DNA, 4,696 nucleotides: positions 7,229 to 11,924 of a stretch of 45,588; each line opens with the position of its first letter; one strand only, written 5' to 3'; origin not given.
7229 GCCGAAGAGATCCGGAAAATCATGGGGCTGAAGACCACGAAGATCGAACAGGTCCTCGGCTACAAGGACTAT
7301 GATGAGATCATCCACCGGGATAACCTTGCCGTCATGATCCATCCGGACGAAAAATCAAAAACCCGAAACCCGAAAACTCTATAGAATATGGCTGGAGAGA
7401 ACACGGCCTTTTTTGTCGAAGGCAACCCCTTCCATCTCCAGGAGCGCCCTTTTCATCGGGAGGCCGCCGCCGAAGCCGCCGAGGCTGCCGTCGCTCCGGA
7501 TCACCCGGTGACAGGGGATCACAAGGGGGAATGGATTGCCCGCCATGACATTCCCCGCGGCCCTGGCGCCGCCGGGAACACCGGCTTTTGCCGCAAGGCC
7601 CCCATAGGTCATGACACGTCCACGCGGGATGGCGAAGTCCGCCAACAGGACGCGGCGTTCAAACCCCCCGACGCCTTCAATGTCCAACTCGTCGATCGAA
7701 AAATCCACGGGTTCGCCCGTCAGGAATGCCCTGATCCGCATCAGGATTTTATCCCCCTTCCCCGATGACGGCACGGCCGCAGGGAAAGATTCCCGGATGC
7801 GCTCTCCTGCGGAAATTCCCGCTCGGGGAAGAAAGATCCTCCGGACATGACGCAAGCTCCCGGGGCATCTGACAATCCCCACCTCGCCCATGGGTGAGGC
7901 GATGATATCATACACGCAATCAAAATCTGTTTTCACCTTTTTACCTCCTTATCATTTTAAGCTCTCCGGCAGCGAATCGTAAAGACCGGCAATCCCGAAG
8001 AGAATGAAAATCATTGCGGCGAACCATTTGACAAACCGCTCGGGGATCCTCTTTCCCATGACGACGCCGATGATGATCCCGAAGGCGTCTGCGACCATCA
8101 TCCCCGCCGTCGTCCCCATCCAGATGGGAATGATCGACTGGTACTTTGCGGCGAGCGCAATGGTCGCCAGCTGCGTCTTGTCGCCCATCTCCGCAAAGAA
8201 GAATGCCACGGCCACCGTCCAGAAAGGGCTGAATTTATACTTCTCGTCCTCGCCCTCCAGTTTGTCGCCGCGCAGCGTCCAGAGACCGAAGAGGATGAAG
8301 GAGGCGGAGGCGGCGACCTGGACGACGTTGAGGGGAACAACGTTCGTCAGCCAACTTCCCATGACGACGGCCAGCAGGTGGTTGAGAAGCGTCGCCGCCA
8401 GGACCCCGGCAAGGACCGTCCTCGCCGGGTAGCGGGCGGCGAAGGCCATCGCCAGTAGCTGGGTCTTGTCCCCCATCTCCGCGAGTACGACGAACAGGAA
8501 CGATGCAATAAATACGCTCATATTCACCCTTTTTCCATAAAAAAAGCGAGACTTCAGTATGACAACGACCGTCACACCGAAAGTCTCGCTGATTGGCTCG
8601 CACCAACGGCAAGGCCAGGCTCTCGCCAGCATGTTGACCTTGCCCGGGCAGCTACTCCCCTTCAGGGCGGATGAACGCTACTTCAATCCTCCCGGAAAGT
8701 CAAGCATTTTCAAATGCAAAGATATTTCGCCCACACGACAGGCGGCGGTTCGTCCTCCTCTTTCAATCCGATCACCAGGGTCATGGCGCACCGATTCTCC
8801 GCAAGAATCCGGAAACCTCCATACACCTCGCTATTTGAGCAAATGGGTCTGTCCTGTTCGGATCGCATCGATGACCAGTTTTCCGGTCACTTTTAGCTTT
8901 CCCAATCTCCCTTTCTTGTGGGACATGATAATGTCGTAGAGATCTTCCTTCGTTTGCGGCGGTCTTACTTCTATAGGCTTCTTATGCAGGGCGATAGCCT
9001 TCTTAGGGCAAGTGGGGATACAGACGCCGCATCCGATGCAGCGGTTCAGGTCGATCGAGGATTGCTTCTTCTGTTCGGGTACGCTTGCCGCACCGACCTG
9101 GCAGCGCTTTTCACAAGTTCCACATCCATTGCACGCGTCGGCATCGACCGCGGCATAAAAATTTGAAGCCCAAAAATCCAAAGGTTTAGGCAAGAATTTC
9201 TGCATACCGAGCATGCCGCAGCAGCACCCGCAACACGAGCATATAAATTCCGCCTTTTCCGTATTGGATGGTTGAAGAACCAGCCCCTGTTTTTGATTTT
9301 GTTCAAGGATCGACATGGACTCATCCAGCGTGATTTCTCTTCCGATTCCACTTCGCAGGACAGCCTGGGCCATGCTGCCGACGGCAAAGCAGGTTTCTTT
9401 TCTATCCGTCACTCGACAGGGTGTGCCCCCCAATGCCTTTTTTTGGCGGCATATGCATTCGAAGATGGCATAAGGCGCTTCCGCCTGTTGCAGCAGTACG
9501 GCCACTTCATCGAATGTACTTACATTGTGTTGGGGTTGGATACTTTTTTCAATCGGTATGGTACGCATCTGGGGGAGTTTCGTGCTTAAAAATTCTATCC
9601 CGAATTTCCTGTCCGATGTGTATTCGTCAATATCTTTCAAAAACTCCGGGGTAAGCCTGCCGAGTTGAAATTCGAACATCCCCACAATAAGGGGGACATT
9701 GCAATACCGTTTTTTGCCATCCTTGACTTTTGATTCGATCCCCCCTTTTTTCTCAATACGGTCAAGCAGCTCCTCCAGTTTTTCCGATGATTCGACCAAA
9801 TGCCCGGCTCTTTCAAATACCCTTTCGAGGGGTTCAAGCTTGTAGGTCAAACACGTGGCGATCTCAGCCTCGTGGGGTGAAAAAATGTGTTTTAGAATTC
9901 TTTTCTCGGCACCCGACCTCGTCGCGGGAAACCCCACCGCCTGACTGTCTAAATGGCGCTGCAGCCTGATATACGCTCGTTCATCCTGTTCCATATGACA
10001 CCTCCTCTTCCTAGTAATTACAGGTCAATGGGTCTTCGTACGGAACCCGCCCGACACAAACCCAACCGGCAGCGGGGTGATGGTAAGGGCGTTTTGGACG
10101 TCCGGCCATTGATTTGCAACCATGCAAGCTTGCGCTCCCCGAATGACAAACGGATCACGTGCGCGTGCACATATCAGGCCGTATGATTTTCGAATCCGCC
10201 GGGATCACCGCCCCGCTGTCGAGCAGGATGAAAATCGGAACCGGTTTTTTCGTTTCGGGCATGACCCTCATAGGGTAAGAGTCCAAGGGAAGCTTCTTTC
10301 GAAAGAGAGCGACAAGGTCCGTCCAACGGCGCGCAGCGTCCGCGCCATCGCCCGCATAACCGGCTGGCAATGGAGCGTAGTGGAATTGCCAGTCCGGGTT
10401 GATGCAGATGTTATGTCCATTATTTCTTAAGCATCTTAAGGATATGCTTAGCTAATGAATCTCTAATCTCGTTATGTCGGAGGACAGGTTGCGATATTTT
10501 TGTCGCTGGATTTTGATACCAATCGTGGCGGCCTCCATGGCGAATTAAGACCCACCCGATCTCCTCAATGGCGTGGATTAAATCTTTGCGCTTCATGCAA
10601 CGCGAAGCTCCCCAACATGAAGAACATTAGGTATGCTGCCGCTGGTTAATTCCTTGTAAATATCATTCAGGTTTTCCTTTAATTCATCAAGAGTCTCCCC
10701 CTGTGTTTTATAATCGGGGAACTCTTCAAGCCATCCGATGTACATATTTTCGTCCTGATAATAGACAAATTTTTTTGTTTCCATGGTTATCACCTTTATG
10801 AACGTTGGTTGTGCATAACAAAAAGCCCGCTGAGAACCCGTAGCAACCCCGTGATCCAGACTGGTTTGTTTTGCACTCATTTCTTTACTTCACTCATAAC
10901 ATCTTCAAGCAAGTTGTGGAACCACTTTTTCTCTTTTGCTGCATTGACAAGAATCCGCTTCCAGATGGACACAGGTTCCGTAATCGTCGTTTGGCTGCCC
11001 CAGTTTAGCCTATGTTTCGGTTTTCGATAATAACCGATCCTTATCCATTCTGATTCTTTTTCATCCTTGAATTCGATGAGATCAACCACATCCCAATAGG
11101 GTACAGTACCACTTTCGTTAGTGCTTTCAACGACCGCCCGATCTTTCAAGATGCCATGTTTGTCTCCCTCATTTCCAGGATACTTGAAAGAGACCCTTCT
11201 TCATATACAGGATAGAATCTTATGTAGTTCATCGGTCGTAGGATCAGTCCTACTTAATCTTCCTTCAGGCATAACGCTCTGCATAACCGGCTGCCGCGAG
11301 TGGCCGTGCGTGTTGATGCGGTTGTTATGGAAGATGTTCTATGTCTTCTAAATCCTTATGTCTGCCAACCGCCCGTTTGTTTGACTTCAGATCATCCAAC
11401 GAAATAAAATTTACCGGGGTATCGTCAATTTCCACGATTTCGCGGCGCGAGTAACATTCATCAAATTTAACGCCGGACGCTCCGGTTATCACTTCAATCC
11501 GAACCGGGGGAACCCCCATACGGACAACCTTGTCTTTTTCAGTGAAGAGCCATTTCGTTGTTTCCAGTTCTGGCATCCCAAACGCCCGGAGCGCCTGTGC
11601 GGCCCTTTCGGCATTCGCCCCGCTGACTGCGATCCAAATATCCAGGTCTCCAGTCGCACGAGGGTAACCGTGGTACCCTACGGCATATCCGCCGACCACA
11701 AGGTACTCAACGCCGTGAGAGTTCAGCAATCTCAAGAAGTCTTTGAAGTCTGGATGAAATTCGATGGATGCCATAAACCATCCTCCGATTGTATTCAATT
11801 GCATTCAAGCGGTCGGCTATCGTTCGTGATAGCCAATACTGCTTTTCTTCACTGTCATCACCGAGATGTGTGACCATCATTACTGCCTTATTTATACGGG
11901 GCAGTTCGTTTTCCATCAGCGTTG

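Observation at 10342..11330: attC-like recombination sites bracketing small same-strand cassettes: an integrase-less integron cassette cluster (CALIN-like) carrying toxin-antitoxin genes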

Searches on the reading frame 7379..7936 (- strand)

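Call 9: search_protein_families(library=pfam, proteins=[window:7379-7936:-], max_evalue=0.01)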
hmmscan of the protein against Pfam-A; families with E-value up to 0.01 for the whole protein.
window:7379-7936:- (185 aa): 1 family
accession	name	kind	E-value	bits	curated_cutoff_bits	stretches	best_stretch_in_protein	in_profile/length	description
PF01035.26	DNA_binding_1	-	1.3e-28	99.1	27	1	92-171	2-81/81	6-O-methylguanine DNA methyltransferase, DNA binding domain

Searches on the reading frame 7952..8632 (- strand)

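Call 9: search_protein_families(library=pfam, proteins=[window:7952-8632:-], max_evalue=0.01)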
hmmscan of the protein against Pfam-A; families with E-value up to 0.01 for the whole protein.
window:7952-8632:- (226 aa): 2 families
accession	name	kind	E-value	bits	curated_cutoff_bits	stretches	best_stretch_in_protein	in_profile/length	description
PF01169.24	GDT1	-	4.4e-47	158.7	27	2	139-213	2-75/75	Divalent cation/proton antiporter GDT1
PF01925.25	TauE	-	0.0011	19.1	32.6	0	160-214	181-235/237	Sulfite exporter TauE/SafE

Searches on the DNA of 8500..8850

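Call 66: search_rna_families(source=window, start=8500, end=8850, threshold=evalue, max_evalue=1)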
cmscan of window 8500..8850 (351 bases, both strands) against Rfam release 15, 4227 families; matches with E-value up to 1: 2.
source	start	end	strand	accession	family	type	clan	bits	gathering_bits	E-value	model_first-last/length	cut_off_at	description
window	8542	8593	-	RF03573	mir-1954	Gene; miRNA;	-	20.6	99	0.05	1-82/82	no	mir-1954 microRNA precursor family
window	8591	8666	-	RF00080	Manganese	Cis-reg; riboswitch;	-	19.1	45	0.002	1-177/177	no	Manganese Mn2+ riboswitch aptamer (yybP-ykoY)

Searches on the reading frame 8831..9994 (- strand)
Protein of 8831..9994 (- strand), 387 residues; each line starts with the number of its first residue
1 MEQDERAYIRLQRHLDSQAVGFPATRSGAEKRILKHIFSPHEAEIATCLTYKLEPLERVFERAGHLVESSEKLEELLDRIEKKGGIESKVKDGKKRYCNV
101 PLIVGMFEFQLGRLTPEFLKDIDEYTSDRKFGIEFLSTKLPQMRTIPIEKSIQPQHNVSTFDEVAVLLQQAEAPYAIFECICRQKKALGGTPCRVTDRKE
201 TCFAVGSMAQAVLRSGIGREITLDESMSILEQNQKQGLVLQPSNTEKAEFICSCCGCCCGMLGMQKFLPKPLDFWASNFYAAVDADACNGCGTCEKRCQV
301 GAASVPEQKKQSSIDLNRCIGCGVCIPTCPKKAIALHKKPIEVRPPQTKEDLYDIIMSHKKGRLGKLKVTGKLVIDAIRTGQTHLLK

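Call 9: search_protein_families(library=pfam, proteins=[window:8831-9994:-], max_evalue=0.01)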
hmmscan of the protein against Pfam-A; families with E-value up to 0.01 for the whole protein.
window:8831-9994:- (387 aa): 12 families
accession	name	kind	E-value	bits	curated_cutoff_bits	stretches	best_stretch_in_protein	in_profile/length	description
PF12838.12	Fer4_7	-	2.8e-09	37.8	27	2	288-333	2-52/52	4Fe-4S dicluster domain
PF12837.12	Fer4_6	-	7.3e-09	35.6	25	2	314-334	4-24/24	4Fe-4S binding domain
PF00037.32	Fer4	-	1.5e-08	34.6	21.1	2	314-334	3-23/24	4Fe-4S binding domain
PF13237.11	Fer4_10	-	2.6e-07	30.9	25.5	1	283-330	4-53/53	4Fe-4S dicluster domain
PF13187.11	Fer4_9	-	9.3e-07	29.2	27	1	287-334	1-52/52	4Fe-4S dicluster domain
PF13183.11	Fer4_8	-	2.5e-06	28.4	27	0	316-338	2-21/68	4Fe-4S dicluster domain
PF14697.11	Fer4_21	-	3.2e-06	27.6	35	1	281-335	1-58/59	4Fe-4S dicluster domain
PF12797.12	Fer4_2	-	1.4e-05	25.1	24.5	2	314-330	5-21/22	4Fe-4S binding domain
PF25160.1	LdpA_Fe-S-bd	-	0.00016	21.8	27.6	1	311-336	20-45/49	LdpA Fe-S cluster-binding domain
PF13459.11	Fer4_15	-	0.0013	19.8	22.4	0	314-331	3-20/66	4Fe-4S single cluster domain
PF13484.11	Fer4_16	-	0.0019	19.4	30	1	318-339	1-22/66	4Fe-4S double cluster binding domain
PF12800.12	Fer4_4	-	0.0033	18.1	24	1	317-331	2-16/17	4Fe-4S binding domain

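Call 34: find_related_loci(query=window:8831-9994:-, collection=metagenome_contigs, flank=5000)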
Query window:8831-9994:- (387 aa) in metagenome_contigs; peptide patterns used: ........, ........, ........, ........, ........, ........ (x = any residue, [..] = any of these).
339 stretches matched a pattern; 98 encode a relative of the query (tblastn E <= 1e-3); the best 80 are kept; 80 distinct loci.
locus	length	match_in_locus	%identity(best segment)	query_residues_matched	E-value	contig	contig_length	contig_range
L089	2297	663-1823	86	1-387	0e+0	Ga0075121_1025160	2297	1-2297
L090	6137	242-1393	85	1-384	0e+0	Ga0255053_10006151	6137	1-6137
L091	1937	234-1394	84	1-387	0e+0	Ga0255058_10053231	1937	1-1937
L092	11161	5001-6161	82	1-387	0e+0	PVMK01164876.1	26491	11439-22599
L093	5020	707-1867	80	1-387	0e+0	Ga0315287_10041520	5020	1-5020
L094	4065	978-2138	83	1-387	0e+0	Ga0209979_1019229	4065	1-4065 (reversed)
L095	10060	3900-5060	83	1-387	0e+0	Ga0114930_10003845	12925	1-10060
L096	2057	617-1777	80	1-387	0e+0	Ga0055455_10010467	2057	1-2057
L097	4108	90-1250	78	1-387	0e+0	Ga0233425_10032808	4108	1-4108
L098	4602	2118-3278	79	1-387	0e+0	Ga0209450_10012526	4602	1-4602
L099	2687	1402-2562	79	1-387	0e+0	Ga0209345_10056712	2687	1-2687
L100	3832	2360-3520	78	1-387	0e+0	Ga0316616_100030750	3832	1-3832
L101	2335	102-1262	79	1-387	0e+0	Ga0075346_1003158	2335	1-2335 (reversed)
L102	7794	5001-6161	79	1-387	0e+0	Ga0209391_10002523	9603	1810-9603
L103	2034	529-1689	79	1-387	0e+0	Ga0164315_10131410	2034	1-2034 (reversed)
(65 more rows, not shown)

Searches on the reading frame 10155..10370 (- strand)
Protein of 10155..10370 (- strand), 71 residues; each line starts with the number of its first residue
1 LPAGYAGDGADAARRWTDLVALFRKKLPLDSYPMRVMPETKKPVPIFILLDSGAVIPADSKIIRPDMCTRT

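Call 9: search_protein_families(library=pfam, proteins=[window:10155-10370:-], max_evalue=0.01)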
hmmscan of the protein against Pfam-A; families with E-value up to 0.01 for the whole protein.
window:10155-10370:- (71 aa): 0 families

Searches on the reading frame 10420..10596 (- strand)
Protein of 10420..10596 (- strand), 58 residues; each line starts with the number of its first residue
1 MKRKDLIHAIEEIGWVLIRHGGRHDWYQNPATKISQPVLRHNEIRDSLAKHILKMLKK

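Call 9: search_protein_families(library=pfam, proteins=[window:10420-10596:-], max_evalue=0.01)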
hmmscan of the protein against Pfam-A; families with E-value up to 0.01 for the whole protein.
window:10420-10596:- (58 aa): 1 family
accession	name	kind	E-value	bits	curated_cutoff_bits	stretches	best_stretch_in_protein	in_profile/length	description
PF07927.17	HicA_toxin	-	6.6e-10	39.4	27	1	4-54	2-54/58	HicA toxin of bacterial toxin-antitoxin,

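Call 58: search_protein_families(library=ncbifam, proteins=[window:10420-10596:-], max_evalue=0.1)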
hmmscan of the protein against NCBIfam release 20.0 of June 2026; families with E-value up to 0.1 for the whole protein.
window:10420-10596:- (58 aa): 0 families

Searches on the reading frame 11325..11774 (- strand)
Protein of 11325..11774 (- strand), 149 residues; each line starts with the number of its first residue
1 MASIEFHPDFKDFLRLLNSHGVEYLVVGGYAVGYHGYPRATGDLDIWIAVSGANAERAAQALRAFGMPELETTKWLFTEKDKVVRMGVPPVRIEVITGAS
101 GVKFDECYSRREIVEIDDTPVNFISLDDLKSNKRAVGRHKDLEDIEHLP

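Call 9: search_protein_families(library=pfam, proteins=[window:11325-11774:-], max_evalue=0.01)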
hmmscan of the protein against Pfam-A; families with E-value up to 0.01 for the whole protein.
window:11325-11774:- (149 aa): 0 families

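Call 58: search_protein_families(library=ncbifam, proteins=[window:11325-11774:-], max_evalue=0.1)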
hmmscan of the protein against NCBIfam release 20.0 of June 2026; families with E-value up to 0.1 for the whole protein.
window:11325-11774:- (149 aa): 0 families

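Call 59: search_solved_structures(query=window:11325-11774:-, max_evalue=1)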
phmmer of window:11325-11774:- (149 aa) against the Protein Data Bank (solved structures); distinct sequences matched with E-value up to 1: 1.
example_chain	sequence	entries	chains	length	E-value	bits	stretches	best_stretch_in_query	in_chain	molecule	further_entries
8an4_A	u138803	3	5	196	0.051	16.5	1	23-60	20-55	Bacterial toxin | Nucleotidyl transferase AbiEii/AbiGii toxin family protein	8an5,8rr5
